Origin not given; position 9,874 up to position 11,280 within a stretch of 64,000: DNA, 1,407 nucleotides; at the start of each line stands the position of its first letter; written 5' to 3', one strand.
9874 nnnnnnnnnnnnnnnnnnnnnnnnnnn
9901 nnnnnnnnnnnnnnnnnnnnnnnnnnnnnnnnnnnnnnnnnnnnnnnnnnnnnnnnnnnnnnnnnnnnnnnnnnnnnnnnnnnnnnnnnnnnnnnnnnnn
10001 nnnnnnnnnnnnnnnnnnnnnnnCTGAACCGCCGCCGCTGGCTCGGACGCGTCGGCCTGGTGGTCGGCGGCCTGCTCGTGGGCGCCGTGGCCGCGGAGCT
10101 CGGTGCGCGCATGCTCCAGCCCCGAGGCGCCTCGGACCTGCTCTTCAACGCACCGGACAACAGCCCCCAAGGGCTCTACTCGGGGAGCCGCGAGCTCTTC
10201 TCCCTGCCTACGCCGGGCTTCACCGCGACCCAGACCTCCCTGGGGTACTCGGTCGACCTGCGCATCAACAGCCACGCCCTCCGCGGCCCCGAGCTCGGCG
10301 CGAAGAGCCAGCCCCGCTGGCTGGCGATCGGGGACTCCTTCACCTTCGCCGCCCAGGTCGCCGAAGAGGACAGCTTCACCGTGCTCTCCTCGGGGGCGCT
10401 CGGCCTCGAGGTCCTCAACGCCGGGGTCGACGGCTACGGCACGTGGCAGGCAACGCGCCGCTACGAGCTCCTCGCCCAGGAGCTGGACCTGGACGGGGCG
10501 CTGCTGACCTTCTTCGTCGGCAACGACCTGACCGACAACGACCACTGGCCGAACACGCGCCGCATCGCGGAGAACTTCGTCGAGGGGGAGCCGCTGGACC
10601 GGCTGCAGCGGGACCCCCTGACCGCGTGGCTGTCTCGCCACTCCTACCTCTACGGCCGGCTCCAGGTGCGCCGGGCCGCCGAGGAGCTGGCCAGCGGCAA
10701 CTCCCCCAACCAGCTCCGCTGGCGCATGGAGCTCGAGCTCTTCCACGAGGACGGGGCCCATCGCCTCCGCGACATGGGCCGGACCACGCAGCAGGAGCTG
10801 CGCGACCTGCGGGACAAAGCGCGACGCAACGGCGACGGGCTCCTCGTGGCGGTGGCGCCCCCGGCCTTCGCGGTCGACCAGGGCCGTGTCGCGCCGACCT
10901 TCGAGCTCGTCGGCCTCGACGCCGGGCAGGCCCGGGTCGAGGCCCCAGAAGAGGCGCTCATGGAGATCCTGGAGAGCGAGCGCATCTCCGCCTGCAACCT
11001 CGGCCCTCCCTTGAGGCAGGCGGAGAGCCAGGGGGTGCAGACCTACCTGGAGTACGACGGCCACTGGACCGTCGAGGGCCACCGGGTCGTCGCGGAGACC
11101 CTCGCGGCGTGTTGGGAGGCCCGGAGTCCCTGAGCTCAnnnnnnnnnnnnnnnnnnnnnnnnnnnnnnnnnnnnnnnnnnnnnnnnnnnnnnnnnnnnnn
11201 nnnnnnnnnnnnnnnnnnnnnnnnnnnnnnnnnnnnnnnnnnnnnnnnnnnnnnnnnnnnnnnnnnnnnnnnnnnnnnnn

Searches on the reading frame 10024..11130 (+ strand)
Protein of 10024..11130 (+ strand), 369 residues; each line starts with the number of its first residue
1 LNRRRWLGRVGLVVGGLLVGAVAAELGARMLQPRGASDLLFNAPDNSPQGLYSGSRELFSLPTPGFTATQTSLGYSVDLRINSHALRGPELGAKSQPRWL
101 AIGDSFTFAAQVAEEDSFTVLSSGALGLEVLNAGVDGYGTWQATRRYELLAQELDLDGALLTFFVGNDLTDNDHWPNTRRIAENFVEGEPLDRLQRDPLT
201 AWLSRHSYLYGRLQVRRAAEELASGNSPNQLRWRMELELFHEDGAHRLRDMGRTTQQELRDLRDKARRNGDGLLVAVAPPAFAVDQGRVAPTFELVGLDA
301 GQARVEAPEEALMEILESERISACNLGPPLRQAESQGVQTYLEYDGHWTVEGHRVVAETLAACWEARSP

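Call 7: search_protein_families(library=pfam, proteins=[window:10024-11130:+], max_evalue=0.01)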
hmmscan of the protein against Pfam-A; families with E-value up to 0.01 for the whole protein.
window:10024-11130:+ (369 aa): 2 families
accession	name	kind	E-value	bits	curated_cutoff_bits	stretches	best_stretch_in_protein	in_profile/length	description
PF16822.11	ALGX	-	5.1e-10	39.9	26.5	1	253-366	26-132/268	SGNH hydrolase-like domain, acetyltransferase AlgX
PF13472.12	Lipase_GDSL_2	-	0.0001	23.3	32.9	1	101-354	1-177/178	GDSL-like Lipase/Acylhydrolase family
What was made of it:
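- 10024..11133 (+): g07: N-terminally membrane-anchored SGNH enzyme, the hub of the conserved core. The start is CTG at 10024 or GTG at 10060. ALGX at 5e-10 (call 7).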

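Call 9: search_protein_families(library=ncbifam, proteins=[window:10024-11130:+], max_evalue=0.1)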
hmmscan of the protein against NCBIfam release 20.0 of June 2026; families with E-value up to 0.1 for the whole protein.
window:10024-11130:+ (369 aa): 1 family
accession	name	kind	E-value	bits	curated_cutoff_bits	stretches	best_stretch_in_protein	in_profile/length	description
NF047475.1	GDSL_LA_2490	hypoth_equivalog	2.7e-09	36.8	325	1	78-170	64-160/431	LA_2490 family SGNH/GDSL-type esterase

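Call 56: find_homologous_proteins(query=window:10024-11130:+, max_evalue=0.00001)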
Query window:10024-11130:+ (369 aa): 144 proteins with E <= 0.00001 among 8000 candidates; the best 120 are listed.
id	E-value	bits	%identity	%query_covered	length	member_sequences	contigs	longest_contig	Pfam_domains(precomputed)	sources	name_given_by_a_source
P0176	6.2e-236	800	100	97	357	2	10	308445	PF16822.12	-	-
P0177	2.4e-149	515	63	98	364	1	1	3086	PF16822.12,PF13472.13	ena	-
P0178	1.3e-144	500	63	98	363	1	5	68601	PF16822.12,PF13472.13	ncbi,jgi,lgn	jgi:lysophospholipase L1-like esterase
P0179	3.4e-143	495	61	98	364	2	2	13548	PF16822.12,PF13472.13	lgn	-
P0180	2.5e-112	393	52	98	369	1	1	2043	PF16822.12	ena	-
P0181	5.7e-112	392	54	98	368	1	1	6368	PF16822.12,PF13472.13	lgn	-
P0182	1.0e-111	391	51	98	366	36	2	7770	PF16822.12,PF13472.13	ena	-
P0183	7.6e-109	382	51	97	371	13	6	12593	PF16822.12,PF13472.13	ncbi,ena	-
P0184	1.1e-108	382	50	92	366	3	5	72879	PF16822.12,PF13472.13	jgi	-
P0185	8.1e-108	379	50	92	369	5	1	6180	PF16822.12,PF13472.13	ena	-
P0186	1.3e-107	378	52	98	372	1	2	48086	PF16822.12,PF13472.13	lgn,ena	-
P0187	4.7e-107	376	52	98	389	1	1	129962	PF16822.12,PF13472.13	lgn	-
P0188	9.5e-107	375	53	92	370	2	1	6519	PF16822.12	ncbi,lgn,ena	-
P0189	3.5e-106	373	49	98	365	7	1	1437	PF16822.12,PF13472.13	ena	-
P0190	8.4e-106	372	50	96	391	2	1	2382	PF16822.12,PF13472.13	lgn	-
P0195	1.2e-103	365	50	99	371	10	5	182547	PF16822.12,PF13472.13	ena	-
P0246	2.1e-86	308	48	95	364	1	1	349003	PF16822.12,PF13472.13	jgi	jgi:hypothetical protein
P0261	8.7e-80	286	43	100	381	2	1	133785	PF16822.12,PF13472.13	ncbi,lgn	-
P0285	3.8e-62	228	41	91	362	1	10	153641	PF16822.12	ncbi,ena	-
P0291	5.1e-54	202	36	97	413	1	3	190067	PF16822.12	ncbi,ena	-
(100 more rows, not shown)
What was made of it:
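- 10024..11133 (+): At least 144 homologs (call 56).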

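Call 57: find_encoding_contigs(protein=P0195, flank=10000, max_places=1)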
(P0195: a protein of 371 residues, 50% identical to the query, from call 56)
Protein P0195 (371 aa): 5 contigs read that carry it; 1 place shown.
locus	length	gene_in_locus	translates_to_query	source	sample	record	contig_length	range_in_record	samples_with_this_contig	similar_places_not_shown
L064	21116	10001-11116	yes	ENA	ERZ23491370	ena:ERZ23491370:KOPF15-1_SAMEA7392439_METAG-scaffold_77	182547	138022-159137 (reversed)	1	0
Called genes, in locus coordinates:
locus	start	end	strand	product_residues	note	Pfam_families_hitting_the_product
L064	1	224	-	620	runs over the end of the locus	PF00009:GTP_EFTU, PF01926:MMR_HSR1 (faint), PF22594:GTP-eEF1A_C, PF01583:APS_kinase (weak)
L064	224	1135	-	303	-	PF01507:PAPS_reduct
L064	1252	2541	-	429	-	-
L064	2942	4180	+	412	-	-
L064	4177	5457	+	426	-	PF22113:Mtrc-MtrF_II-IV_dom (faint), PF13435:Cytochrome_C554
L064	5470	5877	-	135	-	-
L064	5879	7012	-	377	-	-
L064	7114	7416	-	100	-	-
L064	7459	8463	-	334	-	-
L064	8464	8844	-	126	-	PF00462:Glutaredoxin (weak)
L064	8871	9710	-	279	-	PF01408:GFO_IDH_MocA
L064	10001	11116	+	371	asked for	PF13472:Lipase_GDSL_2, PF16822:ALGX (weak)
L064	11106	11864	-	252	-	PF13472:Lipase_GDSL_2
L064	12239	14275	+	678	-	PF13472:Lipase_GDSL_2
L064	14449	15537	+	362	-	PF06559:DCD_N, PF22769:DCD, PF22569:DCD_C, PF22769:DCD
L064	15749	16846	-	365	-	-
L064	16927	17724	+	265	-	-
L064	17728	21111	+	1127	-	PF13604:AAA_30 (faint), PF17757:UvrB_inter, PF21132:MFD_D3 (faint), PF02559:CarD_TRCF_RID, PF00270:DEAD, PF04851:ResIII, PF00271:Helicase_C, PF03461:TRCF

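Call 58: find_encoding_contigs(protein=P0261, flank=10000, max_places=1)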
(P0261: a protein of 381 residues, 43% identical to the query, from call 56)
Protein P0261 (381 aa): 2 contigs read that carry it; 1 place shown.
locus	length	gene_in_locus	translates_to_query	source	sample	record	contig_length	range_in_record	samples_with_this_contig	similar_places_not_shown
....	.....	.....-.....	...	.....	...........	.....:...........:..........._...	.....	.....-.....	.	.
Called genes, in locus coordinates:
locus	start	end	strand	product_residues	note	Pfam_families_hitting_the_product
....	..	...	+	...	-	-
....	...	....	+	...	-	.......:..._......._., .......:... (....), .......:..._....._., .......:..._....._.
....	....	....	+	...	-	-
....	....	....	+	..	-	-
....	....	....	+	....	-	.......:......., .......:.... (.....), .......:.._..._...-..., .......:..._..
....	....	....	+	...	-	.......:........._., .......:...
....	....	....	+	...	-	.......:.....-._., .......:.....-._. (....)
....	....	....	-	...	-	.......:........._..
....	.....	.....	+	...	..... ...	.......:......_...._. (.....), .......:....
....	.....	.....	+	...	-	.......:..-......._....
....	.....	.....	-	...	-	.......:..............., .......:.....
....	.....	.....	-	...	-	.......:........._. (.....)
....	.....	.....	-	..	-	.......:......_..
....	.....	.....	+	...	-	-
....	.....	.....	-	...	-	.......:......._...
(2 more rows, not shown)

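Call 59: find_encoding_contigs(protein=P0291, flank=10000, max_places=1)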
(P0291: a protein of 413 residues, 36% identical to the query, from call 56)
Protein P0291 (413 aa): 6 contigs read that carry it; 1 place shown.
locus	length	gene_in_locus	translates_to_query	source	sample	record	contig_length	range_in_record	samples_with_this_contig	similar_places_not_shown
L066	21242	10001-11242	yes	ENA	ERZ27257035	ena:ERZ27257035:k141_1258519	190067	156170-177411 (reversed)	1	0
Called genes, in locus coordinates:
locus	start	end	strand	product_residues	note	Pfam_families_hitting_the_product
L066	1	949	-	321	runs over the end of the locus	-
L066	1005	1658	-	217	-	PF00149:Metallophos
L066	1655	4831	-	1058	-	PF25596:CPSase_L_D1, PF02786:CPSase_L_D2, PF02787:CPSase_L_D3, PF25596:CPSase_L_D1, PF02786:CPSase_L_D2, PF02222:ATP-grasp, PF15632:ATPgrasp_Ter, PF02142:MGS, +3 more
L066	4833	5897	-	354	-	PF00988:CPSase_sm_chain, PF00117:GATase, PF07722:Peptidase_C26 (faint)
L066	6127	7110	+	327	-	-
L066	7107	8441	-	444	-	-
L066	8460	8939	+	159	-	PF05728:UPF0227 (faint)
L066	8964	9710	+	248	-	-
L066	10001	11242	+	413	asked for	PF16822:ALGX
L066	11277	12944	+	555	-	-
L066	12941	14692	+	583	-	-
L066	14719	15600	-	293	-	-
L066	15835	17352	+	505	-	PF13435:Cytochrome_C554 (faint), PF09699:Paired_CXXCH_1 (faint), PF14537:Cytochrom_c3_2 (faint), PF14522:Cytochrome_C7 (weak), PF13447:Multi-haem_cyto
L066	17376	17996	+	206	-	-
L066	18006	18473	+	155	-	PF13453:Zn_ribbon_TFIIB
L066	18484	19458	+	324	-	PF01073:3Beta_HSD, PF01370:Epimerase, PF02719:Polysacc_synt_2 (weak), PF04321:RmlD_sub_bind, PF05368:NmrA, PF13460:NAD_binding_10, PF16363:GDP_Man_Dehyd, PF07993:NAD_binding_4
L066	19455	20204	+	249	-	PF02544:Steroid_dh, PF06966:DUF1295 (weak)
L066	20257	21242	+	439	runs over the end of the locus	PF05935:Arylsulfotrans, PF14269:Arylsulfotran_2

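Call 61: find_encoding_contigs(protein=P0187, flank=10000, max_places=1)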
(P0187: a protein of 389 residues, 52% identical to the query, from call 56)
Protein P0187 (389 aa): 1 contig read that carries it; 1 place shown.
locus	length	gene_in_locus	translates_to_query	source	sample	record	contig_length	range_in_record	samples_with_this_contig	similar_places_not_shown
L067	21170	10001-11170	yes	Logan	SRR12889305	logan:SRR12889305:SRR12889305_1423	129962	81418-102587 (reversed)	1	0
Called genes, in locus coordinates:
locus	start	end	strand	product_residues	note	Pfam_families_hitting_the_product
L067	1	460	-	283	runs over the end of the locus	-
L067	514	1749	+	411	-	-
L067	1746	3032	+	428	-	PF22113:Mtrc-MtrF_II-IV_dom (faint), PF13435:Cytochrome_C554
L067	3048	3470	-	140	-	-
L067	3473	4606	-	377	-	PF08450:SGL (faint)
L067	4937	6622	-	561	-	PF13442:Cytochrome_CBB3 (faint), PF21419:RoxA-like_Cyt-c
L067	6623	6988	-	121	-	PF00462:Glutaredoxin (faint)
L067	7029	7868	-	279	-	PF01408:GFO_IDH_MocA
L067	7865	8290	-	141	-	-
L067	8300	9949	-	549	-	-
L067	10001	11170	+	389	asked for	PF13472:Lipase_GDSL_2, PF16822:ALGX (weak)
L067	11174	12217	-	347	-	PF13472:Lipase_GDSL_2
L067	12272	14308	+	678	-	PF13472:Lipase_GDSL_2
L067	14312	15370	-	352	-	-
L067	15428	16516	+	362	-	PF06559:DCD_N, PF22769:DCD, PF22569:DCD_C, PF22769:DCD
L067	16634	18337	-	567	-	PF00144:Beta-lactamase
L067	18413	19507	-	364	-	-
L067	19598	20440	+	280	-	-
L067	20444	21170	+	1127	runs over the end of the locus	PF17757:UvrB_inter, PF21132:MFD_D3 (faint), PF02559:CarD_TRCF_RID, PF00270:DEAD, PF04851:ResIII, PF00271:Helicase_C, PF03461:TRCF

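Call 62: find_encoding_contigs(protein=P0246, flank=10000, max_places=1)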
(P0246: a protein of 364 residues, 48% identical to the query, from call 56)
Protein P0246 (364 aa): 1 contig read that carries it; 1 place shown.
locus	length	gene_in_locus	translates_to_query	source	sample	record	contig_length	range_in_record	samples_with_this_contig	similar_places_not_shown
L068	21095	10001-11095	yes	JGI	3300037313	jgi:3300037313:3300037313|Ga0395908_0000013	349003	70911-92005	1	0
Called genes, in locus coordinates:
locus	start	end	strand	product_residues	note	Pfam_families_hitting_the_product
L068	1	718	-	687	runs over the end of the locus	PF01520:Amidase_3, PF00089:Trypsin, PF13365:Trypsin_2, PF12385:Peptidase_C70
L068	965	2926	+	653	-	PF01520:Amidase_3, PF00656:Peptidase_C14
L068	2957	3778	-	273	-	PF12847:Methyltransf_18, PF04816:TrmK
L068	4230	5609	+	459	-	PF03781:FGE-sulfatase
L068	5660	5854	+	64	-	-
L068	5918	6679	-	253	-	PF06314:ADC (weak), PF09844:DUF2071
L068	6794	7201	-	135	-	-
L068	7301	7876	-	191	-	-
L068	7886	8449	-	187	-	PF03942:DTW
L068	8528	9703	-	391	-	-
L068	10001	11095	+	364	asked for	PF13472:Lipase_GDSL_2 (weak), PF16822:ALGX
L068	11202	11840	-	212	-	-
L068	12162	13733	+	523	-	PF01839:FG-GAP (faint), PF13517:FG-GAP_3, PF07593:UnbV_ASPIC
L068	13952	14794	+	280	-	PF14394:DUF4423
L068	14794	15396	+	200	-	-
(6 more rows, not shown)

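Call 63: find_encoding_contigs(protein=P0285, flank=10000, max_places=1)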
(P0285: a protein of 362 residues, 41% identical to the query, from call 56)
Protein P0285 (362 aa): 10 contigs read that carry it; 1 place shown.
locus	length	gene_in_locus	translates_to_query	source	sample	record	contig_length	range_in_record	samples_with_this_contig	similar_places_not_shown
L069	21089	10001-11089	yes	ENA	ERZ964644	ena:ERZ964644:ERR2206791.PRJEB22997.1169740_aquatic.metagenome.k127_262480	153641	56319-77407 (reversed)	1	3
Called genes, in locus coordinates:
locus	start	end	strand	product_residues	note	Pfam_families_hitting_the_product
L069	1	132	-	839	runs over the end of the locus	PF12740:PETase, PF07224:Chlorophyllase (weak), PF12146:Hydrolase_4 (weak)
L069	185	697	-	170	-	-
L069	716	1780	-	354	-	PF21088:MS_channel_1st, PF00924:MS_channel_2nd, PF21082:MS_channel_3rd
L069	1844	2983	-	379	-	PF08447:PAS_3, PF02518:HATPase_c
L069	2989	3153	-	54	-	-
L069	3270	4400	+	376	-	PF13483:Lactamase_B_3, PF12706:Lactamase_B_2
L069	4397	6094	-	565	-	PF02543:Carbam_trans_N, PF16861:Carbam_trans_C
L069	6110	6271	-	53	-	-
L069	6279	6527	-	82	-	-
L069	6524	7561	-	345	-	-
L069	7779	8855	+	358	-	PF13472:Lipase_GDSL_2 (weak)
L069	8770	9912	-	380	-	PF25182:NonGDSL (faint), PF13472:Lipase_GDSL_2 (weak)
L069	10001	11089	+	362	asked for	PF16822:ALGX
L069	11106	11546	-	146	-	PF04828:GFA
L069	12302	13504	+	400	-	PF18566:Ldi (weak)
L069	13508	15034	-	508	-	PF04293:SpoVR, PF24755:SpoVR_C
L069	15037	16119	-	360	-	PF04285:DUF444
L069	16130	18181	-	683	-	PF08298:AAA_PrkA, PF06798:PrkA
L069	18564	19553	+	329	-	PF00535:Glycos_transf_2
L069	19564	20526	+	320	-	PF02811:PHP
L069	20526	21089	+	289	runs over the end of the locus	-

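Call 75: predict_structure(alignment_id=A5)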
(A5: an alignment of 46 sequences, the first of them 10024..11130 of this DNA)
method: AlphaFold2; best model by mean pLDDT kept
length: 369 residues; sequences in the alignment: 46
mean_pLDDT: 96.2   pTM: 0.93
mean pLDDT of the five models: 96.2, 95.8, 95.7, 95.0, 94.6
residues with pLDDT >= 90: 349; 70-90: 18; 50-70: 2; < 50: 0
segments of 3 or more residues with pLDDT < 50: none
pLDDT, mean of each block of 10 residues (from residue 1): 91 97 97 90 94 97 98 98 98 98 97 98 97 91 97 98 97 95 97 91 97 96 92 96 98 98 98 98 96 96 98 98 98 98 97 99 88
secondary structure, 60 per line:
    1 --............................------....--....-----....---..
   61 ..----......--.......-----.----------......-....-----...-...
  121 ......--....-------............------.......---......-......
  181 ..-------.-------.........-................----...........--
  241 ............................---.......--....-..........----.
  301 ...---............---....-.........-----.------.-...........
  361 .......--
elements in order: H3-30 H37-40 H43-46 E52-55 E59-62 E67-72 E75-81 E98-103 H105-108 H118-126 E129-132 H140-151 E158-164 H168-173 H175-182 H198-206 H208-223 H228-238 H242-268 E272-278 H281-284 H286-295 H307-318 E322-325 H327-335 H350-367

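Call 78: fold_search(model_id=the predicted structure, library=pdb)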
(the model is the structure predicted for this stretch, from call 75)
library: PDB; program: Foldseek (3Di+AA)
matches with E <= 10: 1580; with E <= 0.001: 71
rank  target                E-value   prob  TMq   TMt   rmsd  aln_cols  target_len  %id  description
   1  8a2n_A                3.2e-08  1.00  0.53  0.64  10.4       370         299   12  Structure of crocagin biosynthetic protein CgnD (released 2023-02-22)
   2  8a2n_B                1.6e-07  1.00  0.52  0.63  10.6       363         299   13  Structure of crocagin biosynthetic protein CgnD (released 2023-02-22)
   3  3rjt_A                5.9e-07  1.00  0.39  0.64   7.9       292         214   13  Crystal structure of lipolytic protein G-D-S-L family from Alicyclobacillus acidocaldarius subsp. acidocaldarius DSM 4 (released 2011-04-27)
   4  4jgg_A                7.0e-07  1.00  0.37  0.71   7.2       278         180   14  Crystal Structure of TesA (released 2013-08-14)
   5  5jd3_G                1.2e-06  1.00  0.38  0.60   7.9       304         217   12  Crystal structure of LAE5, an alpha/beta hydrolase enzyme from the metagenome of Lake Arreo, Spain (released 2016-05-04)
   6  5jd3_A                1.5e-06  1.00  0.39  0.62   7.9       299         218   13  Crystal structure of LAE5, an alpha/beta hydrolase enzyme from the metagenome of Lake Arreo, Spain (released 2016-05-04)
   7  4rsh_A                2.2e-06  1.00  0.37  0.73   6.9       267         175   13  Structure of a putative lipolytic protein of G-D-S-L family from Desulfitobacterium hafniense DCB-2 (released 2014-11-19)
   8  3mil_B                3.6e-06  1.00  0.39  0.58   8.7       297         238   14  Crystal structure of isoamyl acetate-hydrolyzing esterase from Saccharomyces cerevisiae (released 2010-11-24)
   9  4jko_A                5.6e-06  1.00  0.37  0.59   8.8       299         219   13  Crystal structure of a catalytic mutant of Axe2 (Axe2_S15A), an acetylxylan esterase from Geobacillus stearothermophil (released 2014-02-12)
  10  1j00                  6.7e-06  1.00  0.39  0.74   5.2       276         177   12  E. coli Thioesterase I/Protease I/Lysophospholipase L1 in complexed with diethyl phosphono moiety (released 2003-07-08)
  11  5tic_A                6.7e-06  1.00  0.37  0.71   7.1       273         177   11  X-ray structure of wild-type E. coli Acyl-CoA thioesterase I at pH 5 (released 2017-04-26)
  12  6lfb                  8.3e-06  1.00  0.38  0.72   5.1       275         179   11  E. coli Thioesterase I mutant DG (released 2020-07-15)
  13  4ppy_A                8.8e-06  1.00  0.34  0.56   8.2       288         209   11  Crystal structure of a putative acylhydrolase (BF3764) from Bacteroides fragilis NCTC 9343 at 2.00 A resolution (released 2014-04-02)
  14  5tie                  9.8e-06  1.00  0.36  0.69   7.5       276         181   12  x-ray structure of acyl-CoA thioesterase I, TesA, mutant M141L/Y145K/L146K at pH 7.5 in complex with octanoic acid (released 2017-04-26)
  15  3p94_D                9.8e-06  1.00  0.35  0.60   6.9       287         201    9  Crystal structure of a GDSL-like Lipase (BDI_0976) from Parabacteroides distasonis ATCC 8503 at 1.93 A resolution (released 2010-11-03)
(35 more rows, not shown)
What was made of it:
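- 10024..11133 (+): AlphaFold pLDDT 96 with a generic SGNH fold (calls 75, 78).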

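Call 88: search_protein_families(library=pfam, proteins=[L066:12941-14689:+, L067:14315-15370:-, L067:11177-12217:-, L066:14722-15600:-], max_evalue=0.01)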
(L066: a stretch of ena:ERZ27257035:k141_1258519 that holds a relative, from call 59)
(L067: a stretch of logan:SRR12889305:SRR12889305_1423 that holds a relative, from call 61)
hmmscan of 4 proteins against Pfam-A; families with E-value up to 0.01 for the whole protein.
L066:12941-14689:+ (583 aa): 1 family
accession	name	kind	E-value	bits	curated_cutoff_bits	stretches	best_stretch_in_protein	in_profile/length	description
PF13231.12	PMT_2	-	1.5e-05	25.7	26.1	1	80-211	3-132/160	Dolichyl-phosphate-mannose-protein mannosyltransferase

L067:14315-15370:- (352 aa): 0 families

L067:11177-12217:- (347 aa): 2 families
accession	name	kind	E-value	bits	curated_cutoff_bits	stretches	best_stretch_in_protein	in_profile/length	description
PF13472.12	Lipase_GDSL_2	-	2e-08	35.4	32.9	1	128-243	1-131/178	GDSL-like Lipase/Acylhydrolase family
PF00657.28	Lipase_GDSL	-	0.0015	19.2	23.6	0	126-193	1-82/208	GDSL-like Lipase/Acylhydrolase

L066:14722-15600:- (293 aa): 0 families
